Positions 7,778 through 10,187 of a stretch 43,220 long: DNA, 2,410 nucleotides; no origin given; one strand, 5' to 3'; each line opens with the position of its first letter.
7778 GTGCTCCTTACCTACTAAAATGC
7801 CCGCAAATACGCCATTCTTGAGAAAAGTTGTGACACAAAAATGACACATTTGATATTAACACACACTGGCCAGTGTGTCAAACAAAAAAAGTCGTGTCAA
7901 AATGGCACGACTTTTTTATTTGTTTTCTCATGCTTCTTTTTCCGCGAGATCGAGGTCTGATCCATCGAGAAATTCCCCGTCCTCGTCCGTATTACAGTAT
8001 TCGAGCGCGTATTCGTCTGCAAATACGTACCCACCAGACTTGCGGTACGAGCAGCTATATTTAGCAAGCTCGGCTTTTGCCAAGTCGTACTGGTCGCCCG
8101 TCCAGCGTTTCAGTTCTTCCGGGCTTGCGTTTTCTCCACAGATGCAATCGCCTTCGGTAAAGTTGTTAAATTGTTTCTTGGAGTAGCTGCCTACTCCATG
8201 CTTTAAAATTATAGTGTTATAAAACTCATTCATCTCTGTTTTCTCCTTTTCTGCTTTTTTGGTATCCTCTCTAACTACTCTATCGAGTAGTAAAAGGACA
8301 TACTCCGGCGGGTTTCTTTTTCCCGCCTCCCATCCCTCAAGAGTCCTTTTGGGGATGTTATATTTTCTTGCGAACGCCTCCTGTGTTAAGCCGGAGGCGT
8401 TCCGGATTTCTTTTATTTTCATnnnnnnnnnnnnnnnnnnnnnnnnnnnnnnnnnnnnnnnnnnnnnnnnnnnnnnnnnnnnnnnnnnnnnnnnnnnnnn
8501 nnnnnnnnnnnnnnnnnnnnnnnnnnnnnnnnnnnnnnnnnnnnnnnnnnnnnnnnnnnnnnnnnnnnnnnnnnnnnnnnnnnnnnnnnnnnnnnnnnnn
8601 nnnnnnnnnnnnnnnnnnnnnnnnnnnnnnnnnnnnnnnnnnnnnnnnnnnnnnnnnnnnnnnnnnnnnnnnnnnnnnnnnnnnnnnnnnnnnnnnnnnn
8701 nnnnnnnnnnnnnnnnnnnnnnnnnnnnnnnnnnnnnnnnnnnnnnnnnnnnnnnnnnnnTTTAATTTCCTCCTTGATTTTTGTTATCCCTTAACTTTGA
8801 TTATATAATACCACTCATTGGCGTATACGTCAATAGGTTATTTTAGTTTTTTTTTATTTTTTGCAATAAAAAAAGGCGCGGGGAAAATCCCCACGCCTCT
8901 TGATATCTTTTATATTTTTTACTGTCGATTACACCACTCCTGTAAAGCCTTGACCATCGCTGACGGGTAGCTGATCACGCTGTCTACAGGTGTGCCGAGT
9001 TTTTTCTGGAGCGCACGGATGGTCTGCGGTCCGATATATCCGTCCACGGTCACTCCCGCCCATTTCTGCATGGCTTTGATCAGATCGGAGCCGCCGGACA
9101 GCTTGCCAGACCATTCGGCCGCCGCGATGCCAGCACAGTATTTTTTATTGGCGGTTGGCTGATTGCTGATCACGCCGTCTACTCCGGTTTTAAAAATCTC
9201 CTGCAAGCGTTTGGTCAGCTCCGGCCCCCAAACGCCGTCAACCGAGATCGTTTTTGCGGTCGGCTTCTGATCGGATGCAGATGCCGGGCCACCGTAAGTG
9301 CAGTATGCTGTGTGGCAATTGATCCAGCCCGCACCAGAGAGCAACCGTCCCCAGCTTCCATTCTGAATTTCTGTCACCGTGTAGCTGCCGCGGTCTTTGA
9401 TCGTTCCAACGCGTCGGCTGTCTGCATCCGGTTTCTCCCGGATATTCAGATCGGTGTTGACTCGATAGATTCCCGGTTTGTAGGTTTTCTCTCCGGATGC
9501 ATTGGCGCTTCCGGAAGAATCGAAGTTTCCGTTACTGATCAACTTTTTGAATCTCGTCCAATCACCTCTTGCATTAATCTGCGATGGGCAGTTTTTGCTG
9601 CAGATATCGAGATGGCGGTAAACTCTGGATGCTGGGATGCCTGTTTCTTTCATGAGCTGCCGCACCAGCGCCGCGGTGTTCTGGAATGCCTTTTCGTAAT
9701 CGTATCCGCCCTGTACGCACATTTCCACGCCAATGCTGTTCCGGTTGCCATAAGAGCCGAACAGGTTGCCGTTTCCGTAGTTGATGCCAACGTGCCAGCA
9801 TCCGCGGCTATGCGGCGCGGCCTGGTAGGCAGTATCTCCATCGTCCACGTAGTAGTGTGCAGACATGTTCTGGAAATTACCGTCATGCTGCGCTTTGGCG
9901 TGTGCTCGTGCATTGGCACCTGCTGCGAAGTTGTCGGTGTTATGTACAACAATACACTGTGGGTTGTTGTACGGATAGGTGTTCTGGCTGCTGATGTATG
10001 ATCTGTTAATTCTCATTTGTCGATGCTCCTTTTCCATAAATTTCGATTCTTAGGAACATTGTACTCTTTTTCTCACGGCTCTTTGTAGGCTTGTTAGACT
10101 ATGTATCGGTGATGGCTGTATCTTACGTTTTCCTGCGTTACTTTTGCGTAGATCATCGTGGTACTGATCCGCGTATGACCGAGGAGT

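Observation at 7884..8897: Self-contained two-gene moron between the endolysin and attP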

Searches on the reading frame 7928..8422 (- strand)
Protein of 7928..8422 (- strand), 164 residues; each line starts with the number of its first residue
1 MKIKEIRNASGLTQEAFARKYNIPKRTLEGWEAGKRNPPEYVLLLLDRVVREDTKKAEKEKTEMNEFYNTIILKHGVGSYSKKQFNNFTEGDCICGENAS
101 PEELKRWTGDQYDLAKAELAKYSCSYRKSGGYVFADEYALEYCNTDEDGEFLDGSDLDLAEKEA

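Call 5: search_protein_families(library=pfam, proteins=[window:7928-8422:-], max_evalue=1)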
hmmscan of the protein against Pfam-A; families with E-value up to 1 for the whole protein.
window:7928-8422:- (164 aa): 6 families
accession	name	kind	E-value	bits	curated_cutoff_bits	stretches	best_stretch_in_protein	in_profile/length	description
PF01381.28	HTH_3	-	5.6e-10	39.6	23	1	3-48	1-46/55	Helix-turn-helix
PF13560.12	HTH_31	-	1.8e-06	28.6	27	1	4-51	7-55/64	Helix-turn-helix domain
PF12844.13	HTH_19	-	0.0064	16.8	30.2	1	2-40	3-41/64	Helix-turn-helix domain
PF05225.22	HTH_psq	-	0.035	14.3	20.4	1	10-29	14-34/45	helix-turn-helix, Psq domain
PF13413.12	HTH_25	-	0.049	13.9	24.6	1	4-34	3-33/62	Helix-turn-helix domain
PF13518.12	HTH_28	-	0.083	13.4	25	1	9-32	10-33/52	Helix-turn-helix domain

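Call 8: search_protein_families(library=phrogs, proteins=[window:7928-8422:-], max_evalue=1)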
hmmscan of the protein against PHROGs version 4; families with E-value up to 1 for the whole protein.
window:7928-8422:- (164 aa): 24 families
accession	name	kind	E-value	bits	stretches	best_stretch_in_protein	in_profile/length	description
phrog_2104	-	unknown function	4.1e-11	44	1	2-49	43-90/103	-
phrog_25567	-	unknown function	6.8e-10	39.9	1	3-50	56-102/115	-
phrog_8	-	transcription regulation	2.9e-09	37.9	1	2-72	80-150/346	transcriptional regulator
phrog_3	-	transcription regulation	4e-06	27.9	1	2-64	92-154/430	transcriptional repressor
phrog_2967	-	transcription regulation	5.6e-06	27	1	3-45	15-57/225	transcriptional regulator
phrog_2439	-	transcription regulation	2.5e-05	24.4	1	2-50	11-59/367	transcriptional regulator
phrog_4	-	transcription regulation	0.00029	20.9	1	2-42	140-177/400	transcriptional repressor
phrog_4836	-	transcription regulation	0.00065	20.3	1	2-43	79-120/194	CII-like regulator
phrog_147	-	transcription regulation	0.0013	20.1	1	2-41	8-48/100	transcriptional regulator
phrog_2328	-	transcription regulation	0.0019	19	1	6-43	23-60/128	transcriptional repressor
phrog_8898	-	unknown function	0.0052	17.5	1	2-57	5-60/70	-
phrog_7950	-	transcription regulation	0.013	16.6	1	2-34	11-43/68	transcriptional repressor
phrog_22087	-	unknown function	0.028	15.7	1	11-52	64-105/126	-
phrog_4779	-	transcription regulation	0.039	15.5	1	2-61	6-64/98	transcriptional regulator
phrog_4494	-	unknown function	0.098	14.2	1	1-42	9-49/109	-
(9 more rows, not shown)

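Call 9: search_protein_families(library=padloc, proteins=[window:7928-8422:-], max_evalue=1)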
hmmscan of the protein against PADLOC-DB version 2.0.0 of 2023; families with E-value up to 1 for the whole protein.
window:7928-8422:- (164 aa): 9 families
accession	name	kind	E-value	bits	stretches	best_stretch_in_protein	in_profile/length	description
PDLC02926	HTH_VI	-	4.1e-06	25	1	3-38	6-41/92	-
PDLC03951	RmrA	-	0.00034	17.7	1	2-51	12-61/400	-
PDLC03952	RmrA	-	0.0022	14.9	1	2-67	26-91/395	-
PDLC03949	RmrA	-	0.0037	14.2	1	4-43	8-47/363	-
PDLC03947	RmrA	-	0.0091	12.9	1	2-48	15-61/383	-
PDLC03668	Control_protein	-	0.01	14.3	1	3-37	13-47/79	control protein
PDLC03665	Control_protein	-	0.014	13.7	1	2-37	12-48/77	control protein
PDLC03954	RmrA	-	0.021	11.7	1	2-46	14-58/380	-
PDLC03664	Control_protein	-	0.038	12.5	1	2-37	17-52/74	control protein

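Call 10: search_protein_families(library=ncbifam, proteins=[window:7928-8422:-], max_evalue=1)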
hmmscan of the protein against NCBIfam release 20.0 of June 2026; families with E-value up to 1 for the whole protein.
window:7928-8422:- (164 aa): 9 families
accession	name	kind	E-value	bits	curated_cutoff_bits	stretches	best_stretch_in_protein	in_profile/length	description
TIGR03830.1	CxxCG_CxxCG_HTH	subfamily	7.9e-06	25.7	61.8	1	2-51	69-118/127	type II TA system antitoxin MqsA family protein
TIGR03070.1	couple_hipB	subfamily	0.00027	20.8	71.65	1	2-37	6-41/58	type II toxin-antitoxin system Y4mF family antitoxin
NF041951.1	phage_RstR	subfamily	0.00029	21.1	80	1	2-39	6-43/108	RstR family transcriptional repressor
NF047542.1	telomere_Tap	equivalog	0.0013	17.6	600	1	5-58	24-77/695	telomere-associated protein Tap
NF040522.1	VC1465_fam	subfamily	0.0018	18.3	70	1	3-52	1-49/111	VC1465 family Xer recombination activation factor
TIGR00270.2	TIGR00270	equivalog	0.022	14.6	110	1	2-51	79-128/159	multiprotein bridging factor aMBF1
NF047593.1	IS66_ISAeme5_TnpA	equivalog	0.032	14.7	28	1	8-33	14-39/79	IS66 family insertion sequence element accessory protein TnpA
NF041265.1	NadS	equivalog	0.042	14.2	60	1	3-40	35-72/94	NadS family protein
NF007481.0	PRK10072.1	equivalog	0.077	13.5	110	1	3-50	38-84/96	HTH-type transcriptional regulator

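Call 12: search_solved_structures(query=window:7928-8422:-, max_evalue=1, show_alignments=2)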
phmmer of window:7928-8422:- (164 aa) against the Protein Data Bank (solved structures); distinct sequences matched with E-value up to 1: 23.
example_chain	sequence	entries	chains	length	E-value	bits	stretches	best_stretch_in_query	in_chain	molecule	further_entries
2ppx_A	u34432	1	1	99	2e-05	27.8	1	2-44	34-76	Uncharacterized protein Atu1735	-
7t8i_A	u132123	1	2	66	0.015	18.4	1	2-50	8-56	Phage element (ICEBs1)transcriptional regulator (Xre family)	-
8tac_A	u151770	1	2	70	0.028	17.5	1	2-47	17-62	DBP48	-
5jaa_A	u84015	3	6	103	0.03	17.4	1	3-51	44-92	Antitoxin igA-2 | Antitoxin HigA-2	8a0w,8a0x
5j9i_A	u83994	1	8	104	0.031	17.4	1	3-51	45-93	Antitoxin igA-2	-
9tv9_A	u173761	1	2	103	0.045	16.8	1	3-51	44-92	Antitoxin HigA-2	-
3jbn_A7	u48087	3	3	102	0.11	15.5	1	3-62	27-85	60S ribosomal protein eL31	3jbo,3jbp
3j79_7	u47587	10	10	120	0.15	15.1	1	3-62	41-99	60S ribosomal protein eL31 | 60S ribosomal protein L31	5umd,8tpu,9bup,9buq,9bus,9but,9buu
4ia8_A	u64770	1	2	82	0.23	14.5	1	3-39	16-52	Regulatory protein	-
4fn3_A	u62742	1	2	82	0.33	14.1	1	3-43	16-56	Regulatory protein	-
4i6u_A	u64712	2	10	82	0.43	13.7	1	3-39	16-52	Regulatory protein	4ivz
3clc_A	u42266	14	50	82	0.43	13.6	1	3-39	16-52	Regulatory protein | R-M CONTROLLER PROTEIN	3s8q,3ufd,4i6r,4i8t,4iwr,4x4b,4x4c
4i6t_A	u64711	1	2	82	0.44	13.6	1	3-39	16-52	Regulatory protein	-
1x57_A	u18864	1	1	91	0.45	13.6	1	3-50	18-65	Endothelial differentiation-related factor 1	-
7xi5_A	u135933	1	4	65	0.51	13.4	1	4-46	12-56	Transcriptional regulator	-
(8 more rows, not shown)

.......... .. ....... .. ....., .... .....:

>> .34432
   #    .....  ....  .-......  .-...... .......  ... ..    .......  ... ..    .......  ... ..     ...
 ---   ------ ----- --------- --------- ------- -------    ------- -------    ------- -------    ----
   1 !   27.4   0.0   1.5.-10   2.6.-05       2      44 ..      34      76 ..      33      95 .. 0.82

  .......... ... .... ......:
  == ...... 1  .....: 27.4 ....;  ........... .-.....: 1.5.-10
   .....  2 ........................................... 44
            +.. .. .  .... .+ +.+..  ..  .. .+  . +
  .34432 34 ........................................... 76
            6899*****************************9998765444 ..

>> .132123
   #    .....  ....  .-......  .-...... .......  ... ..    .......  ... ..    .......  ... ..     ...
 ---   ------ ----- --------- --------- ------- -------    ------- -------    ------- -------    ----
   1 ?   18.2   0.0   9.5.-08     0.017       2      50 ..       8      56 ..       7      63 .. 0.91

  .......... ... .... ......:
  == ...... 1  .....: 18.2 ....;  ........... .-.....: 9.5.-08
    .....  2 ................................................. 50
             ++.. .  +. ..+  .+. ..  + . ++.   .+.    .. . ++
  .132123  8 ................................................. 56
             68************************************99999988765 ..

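Call 45: search_solved_structures(query=A6, max_evalue=10, show_alignments=2)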
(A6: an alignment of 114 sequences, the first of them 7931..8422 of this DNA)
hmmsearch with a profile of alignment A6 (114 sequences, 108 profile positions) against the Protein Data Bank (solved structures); distinct sequences matched with E-value up to 10: 7.
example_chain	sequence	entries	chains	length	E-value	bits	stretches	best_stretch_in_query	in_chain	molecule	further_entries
6k94_A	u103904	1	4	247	0.083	15.9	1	14-74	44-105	Type III effector XopAI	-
6k93_A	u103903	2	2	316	0.14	15.2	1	14-74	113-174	Type III effector XopAI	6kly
6vr8_I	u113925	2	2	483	0.17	14.9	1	13-84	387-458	Mur ligase middle domain protein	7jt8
7ufp_I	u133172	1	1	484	0.17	14.9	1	13-84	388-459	Mur ligase middle domain protein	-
6raw_7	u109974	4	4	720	0.36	13.9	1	70-100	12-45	DNA replication licensing factor Mcm7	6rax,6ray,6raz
3h4l_A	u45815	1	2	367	0.72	12.9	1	47-98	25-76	DNA mismatch repair protein PMS1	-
8dkt_A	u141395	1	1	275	1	12.4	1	51-87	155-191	Septin-1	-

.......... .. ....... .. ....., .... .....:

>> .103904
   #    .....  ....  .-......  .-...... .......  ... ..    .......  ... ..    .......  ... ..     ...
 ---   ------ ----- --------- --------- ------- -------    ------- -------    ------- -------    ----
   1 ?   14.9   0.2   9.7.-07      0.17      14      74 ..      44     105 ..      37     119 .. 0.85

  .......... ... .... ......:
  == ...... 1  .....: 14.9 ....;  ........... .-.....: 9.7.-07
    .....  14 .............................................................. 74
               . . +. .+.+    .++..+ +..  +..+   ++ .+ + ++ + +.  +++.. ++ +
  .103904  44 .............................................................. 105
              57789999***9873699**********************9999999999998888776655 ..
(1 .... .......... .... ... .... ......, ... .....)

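Call 51: predict_structure(alignment_id=A6)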
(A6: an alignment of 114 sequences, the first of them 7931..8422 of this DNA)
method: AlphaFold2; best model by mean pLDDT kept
length: 164 residues; sequences in the alignment: 114
mean_pLDDT: 93.0   pTM: 0.77
mean pLDDT of the five models: 93.0, 92.9, 92.3, 91.3, 90.0
residues with pLDDT >= 90: 142; 70-90: 21; 50-70: 1; < 50: 0
segments of 3 or more residues with pLDDT < 50: none
pLDDT, mean of each block of 10 residues (from residue 1): 90 92 95 93 95 92 89 96 93 92 95 94 95 96 91 91 87
secondary structure, 60 per line:
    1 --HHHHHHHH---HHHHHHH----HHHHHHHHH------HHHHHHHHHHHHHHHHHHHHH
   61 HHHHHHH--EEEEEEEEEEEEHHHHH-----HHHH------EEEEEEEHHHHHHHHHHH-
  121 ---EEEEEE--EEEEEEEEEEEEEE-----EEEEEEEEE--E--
elements in order: H3-10 H14-20 H25-33 H40-67 E70-81 H82-86 H92-95 E102-108 H109-119 E124-129 E132-145 E151-159

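Call 55: fold_search(model_id=the predicted structure, library=pdb)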
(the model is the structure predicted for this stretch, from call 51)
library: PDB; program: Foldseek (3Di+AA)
matches with E <= 10: 622; with E <= 0.001: 0
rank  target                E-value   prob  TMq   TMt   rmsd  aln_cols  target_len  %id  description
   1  5j9i_A                3.7e-02  1.00  0.30  0.66   3.1        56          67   32  Crystal structure of the HigA2 antitoxin C-terminal domain (released 2017-04-05)
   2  5j9i_E                3.9e-02  1.00  0.30  0.68   3.0        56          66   32  Crystal structure of the HigA2 antitoxin C-terminal domain (released 2017-04-05)
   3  6y1r_A                4.2e-02  0.15  0.16  0.17  15.1       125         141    7  Nb22-LBT (released 2021-02-24)
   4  5j9i_G                6.0e-02  1.00  0.30  0.69   3.1        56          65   32  Crystal structure of the HigA2 antitoxin C-terminal domain (released 2017-04-05)
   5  5j9i_C                1.1e-01  1.00  0.30  0.64   3.1        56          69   32  Crystal structure of the HigA2 antitoxin C-terminal domain (released 2017-04-05)
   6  4y5y_A                1.1e-01  0.28  0.21  0.26  12.3       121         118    7  Diabody 330 complex with EpoR (released 2015-03-18)
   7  8d7e_D                1.2e-01  0.16  0.19  0.16  13.2       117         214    8  Cryo-EM structure of human CNTFR alpha in complex with the Fab fragments of two antibodies (released 2023-03-29)
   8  8a0x_A                1.3e-01  1.00  0.30  0.45   3.1        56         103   32  Crystal structure of the HigB2-HigA2 tetramer in complex with operator DNA (released 2023-05-03)
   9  3g5g_D                1.3e-01  1.00  0.26  0.52   2.1        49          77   35  Crystal Structure of the Wild-Type Restriction-Modification Controller Protein C.Esp1396I (released 2009-08-25)
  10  4i8t_B                1.3e-01  0.99  0.26  0.51   2.2        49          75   35  C.Esp1396I bound to a 19 base pair DNA duplex (released 2013-09-11)
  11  3g5g_N                1.4e-01  0.99  0.26  0.52   2.2        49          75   35  Crystal Structure of the Wild-Type Restriction-Modification Controller Protein C.Esp1396I (released 2009-08-25)
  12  2ox6_A                1.4e-01  0.77  0.31  0.32   9.8       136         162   10  Crystal structure of gene product SO3848 from Shewanella oneidensis MR-1 (released 2007-04-03)
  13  1efx_D                1.4e-01  0.35  0.18  0.15  13.2       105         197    8  STRUCTURE OF A COMPLEX BETWEEN THE HUMAN NATURAL KILLER CELL RECEPTOR KIR2DL2 AND A CLASS I MHC LIGAND HLA-CW3 (released 2000-06-14)
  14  4y5y_D                1.5e-01  0.38  0.22  0.29  12.1       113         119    9  Diabody 330 complex with EpoR (released 2015-03-18)
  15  5jaa_A                1.6e-01  1.00  0.29  0.45   3.1        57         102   32  Crystal structure of the HigBA2 toxin-antitoxin complex (released 2017-04-05)
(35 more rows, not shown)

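Call 59: fold_search(model_id=the predicted structure, library=viral)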
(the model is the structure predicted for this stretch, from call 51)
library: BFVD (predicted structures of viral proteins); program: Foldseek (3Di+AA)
matches with E <= 10: 1097; with E <= 0.001: 4
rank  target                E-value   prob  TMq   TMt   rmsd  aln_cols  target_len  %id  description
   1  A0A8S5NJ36            4.7e-12  1.00  0.57  0.94   1.1        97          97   46  Uncharacterized protein [Siphoviridae sp. cttFh17]
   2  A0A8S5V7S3            5.3e-07  1.00  0.46  0.38  18.3       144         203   19  Uncharacterized protein [Siphoviridae sp. ctiuu37]
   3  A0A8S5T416            1.8e-04  1.00  0.30  0.38  13.3       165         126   18  Helix-turn-helix domain protein [Myoviridae sp. ct31P9]
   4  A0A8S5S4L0            8.4e-04  1.00  0.38  0.78   0.9        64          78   45  Putative transcriptional regulator [Myoviridae sp. cthAo37]
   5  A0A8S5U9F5            1.7e-03  1.00  0.30  0.27  13.6       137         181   20  Putative transcriptional regulator [Siphoviridae sp. ctKNZ79]
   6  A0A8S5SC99            1.9e-03  1.00  0.33  0.89   0.9        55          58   45  Putative transcriptional regulator [Siphoviridae sp. ctrCv3]
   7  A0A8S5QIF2            2.6e-03  1.00  0.39  0.34   1.0        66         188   42  Antitoxin [Siphoviridae sp. cteHV32]
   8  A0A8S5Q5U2            7.7e-03  1.00  0.30  0.64   1.8        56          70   32  Helix-turn-helix domain protein [Siphoviridae sp. ct0uL16]
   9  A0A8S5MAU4            9.2e-03  1.00  0.31  0.80   1.4        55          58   40  Putative transcriptional regulator [Podoviridae sp. ctxOS2]
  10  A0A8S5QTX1            1.4e-02  1.00  0.33  0.87   1.0        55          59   38  DNA complex-sensing repressor [Podoviridae sp. ctKS020]
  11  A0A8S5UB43            1.8e-02  1.00  0.29  0.27   0.5        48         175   52  Antitoxin [Siphoviridae sp. ct8Cp41]
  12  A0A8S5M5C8            2.7e-02  1.00  0.32  0.34   1.0        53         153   32  Antitoxin [Siphoviridae sp. ctulf7]
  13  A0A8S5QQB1            3.3e-02  1.00  0.27  0.28   2.2        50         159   38  Helix-turn-helix domain protein [Siphoviridae sp. ct8LX107]
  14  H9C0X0                3.5e-02  1.00  0.28  0.73   1.4        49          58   28  HTH cro/C1-type domain-containing protein [Aeromonas phage vB_AsaM-56]
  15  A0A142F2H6            3.5e-02  0.97  0.33  0.31  10.0       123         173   15  Antitoxin [Mycobacterium phage Bipper]
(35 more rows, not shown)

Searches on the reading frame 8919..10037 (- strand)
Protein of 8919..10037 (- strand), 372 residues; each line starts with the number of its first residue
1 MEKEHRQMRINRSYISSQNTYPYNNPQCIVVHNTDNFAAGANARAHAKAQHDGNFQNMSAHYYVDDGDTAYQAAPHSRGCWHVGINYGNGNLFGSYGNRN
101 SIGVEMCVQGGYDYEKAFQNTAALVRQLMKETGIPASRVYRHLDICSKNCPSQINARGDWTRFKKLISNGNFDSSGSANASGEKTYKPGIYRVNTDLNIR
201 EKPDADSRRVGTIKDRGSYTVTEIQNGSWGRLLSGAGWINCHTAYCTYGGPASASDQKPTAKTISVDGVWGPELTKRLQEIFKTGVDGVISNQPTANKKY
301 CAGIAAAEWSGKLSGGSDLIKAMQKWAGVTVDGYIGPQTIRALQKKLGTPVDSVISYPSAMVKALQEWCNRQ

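Call 5: search_protein_families(library=pfam, proteins=[window:8919-10037:-], max_evalue=1)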
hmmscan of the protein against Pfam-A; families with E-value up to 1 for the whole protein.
window:8919-10037:- (372 aa): 7 families
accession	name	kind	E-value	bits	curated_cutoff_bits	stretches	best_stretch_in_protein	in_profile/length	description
PF01510.30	Amidase_2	-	1.9e-22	80.5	26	1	23-152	2-130/131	N-acetylmuramoyl-L-alanine amidase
PF01471.23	PG_binding_1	-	1.4e-06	28.8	23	1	320-343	34-57/57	Putative peptidoglycan binding domain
PF09374.15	PG_binding_3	-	1.6e-05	25.4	24.6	1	321-346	4-34/76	Predicted Peptidoglycan domain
PF08239.17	SH3_3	-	4.3e-05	24.1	27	1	196-239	2-48/54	Bacterial SH3 domain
PF01022.26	HTH_5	-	0.03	14.6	22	1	125-144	18-37/47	Bacterial regulatory protein, arsR family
PF21476.4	PF0610-like_N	-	0.12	13.1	33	1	125-144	17-36/50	PF0610-like, N-terminal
PF22567.2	UBA_9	-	0.22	11.9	27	0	104-119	9-24/43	UBA-like domain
